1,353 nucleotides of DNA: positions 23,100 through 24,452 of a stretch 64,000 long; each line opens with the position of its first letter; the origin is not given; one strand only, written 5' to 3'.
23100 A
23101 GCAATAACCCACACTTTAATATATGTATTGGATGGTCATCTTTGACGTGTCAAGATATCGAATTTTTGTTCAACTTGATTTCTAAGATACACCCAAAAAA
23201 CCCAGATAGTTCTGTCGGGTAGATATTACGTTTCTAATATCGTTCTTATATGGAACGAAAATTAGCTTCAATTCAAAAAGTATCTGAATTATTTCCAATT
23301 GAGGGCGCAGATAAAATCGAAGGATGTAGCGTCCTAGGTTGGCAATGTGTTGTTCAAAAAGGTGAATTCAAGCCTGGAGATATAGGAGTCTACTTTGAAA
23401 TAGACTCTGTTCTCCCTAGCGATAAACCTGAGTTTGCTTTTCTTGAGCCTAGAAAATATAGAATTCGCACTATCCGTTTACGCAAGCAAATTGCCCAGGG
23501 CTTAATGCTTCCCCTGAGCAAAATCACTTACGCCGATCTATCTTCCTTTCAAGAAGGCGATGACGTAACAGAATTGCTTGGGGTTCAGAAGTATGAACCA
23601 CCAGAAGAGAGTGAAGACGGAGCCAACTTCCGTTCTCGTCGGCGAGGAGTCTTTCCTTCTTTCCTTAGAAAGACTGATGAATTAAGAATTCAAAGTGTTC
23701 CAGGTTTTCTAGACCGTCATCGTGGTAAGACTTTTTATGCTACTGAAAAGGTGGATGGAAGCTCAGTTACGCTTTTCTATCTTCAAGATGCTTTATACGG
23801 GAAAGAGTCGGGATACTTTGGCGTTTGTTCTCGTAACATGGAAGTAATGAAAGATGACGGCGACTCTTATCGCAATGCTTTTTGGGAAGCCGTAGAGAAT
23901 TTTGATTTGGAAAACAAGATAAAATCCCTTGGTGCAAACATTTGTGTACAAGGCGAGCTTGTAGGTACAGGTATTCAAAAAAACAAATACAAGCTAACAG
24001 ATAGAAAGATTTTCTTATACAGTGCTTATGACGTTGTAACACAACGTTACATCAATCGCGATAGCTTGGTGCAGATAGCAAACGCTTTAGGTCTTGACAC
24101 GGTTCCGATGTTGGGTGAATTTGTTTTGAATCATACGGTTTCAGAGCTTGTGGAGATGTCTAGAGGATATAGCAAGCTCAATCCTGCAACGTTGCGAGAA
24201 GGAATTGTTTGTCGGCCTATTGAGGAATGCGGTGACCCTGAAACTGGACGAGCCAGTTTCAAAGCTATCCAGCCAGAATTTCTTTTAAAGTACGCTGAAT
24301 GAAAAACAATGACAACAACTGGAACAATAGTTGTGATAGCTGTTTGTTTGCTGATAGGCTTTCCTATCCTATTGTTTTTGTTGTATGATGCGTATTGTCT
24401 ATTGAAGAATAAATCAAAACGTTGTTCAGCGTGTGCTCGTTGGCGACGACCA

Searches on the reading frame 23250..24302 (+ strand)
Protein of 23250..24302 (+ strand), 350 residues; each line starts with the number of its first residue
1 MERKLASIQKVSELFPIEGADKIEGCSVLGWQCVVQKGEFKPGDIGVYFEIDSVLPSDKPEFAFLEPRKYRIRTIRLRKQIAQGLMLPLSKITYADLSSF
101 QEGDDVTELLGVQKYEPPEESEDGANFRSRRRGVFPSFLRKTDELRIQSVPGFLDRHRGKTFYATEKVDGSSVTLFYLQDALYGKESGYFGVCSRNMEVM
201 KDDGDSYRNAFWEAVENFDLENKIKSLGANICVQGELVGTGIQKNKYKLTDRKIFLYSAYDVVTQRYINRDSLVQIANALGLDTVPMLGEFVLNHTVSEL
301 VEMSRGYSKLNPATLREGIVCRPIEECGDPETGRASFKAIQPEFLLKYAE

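Call 38: search_protein_families(library=phrogs, proteins=[window:23250-24302:+], max_evalue=0.00001)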
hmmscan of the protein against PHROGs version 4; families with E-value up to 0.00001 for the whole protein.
window:23250-24302:+ (350 aa): 2 families
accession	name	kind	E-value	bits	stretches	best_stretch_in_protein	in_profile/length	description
phrog_968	-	DNA, RNA and nucleotide metabolism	1.6e-83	281.9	1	1-348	6-392/398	RNA ligase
phrog_548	-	DNA, RNA and nucleotide metabolism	4e-13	50.3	1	157-344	28-233/341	RNA ligase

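Call 89: search_protein_families(library=pfam, proteins=[window:23250-24302:+], max_evalue=0.001)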
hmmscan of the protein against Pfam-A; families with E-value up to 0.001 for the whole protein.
window:23250-24302:+ (350 aa): 2 families
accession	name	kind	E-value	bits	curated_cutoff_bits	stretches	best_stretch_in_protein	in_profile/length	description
PF21189.3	PHA02142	-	3.1e-30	104.9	27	1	5-89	1-92/92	PHA02142 OB-fold domain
PF09414.15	RNA_ligase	-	2.1e-25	90.3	27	1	161-340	2-171/171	RNA ligase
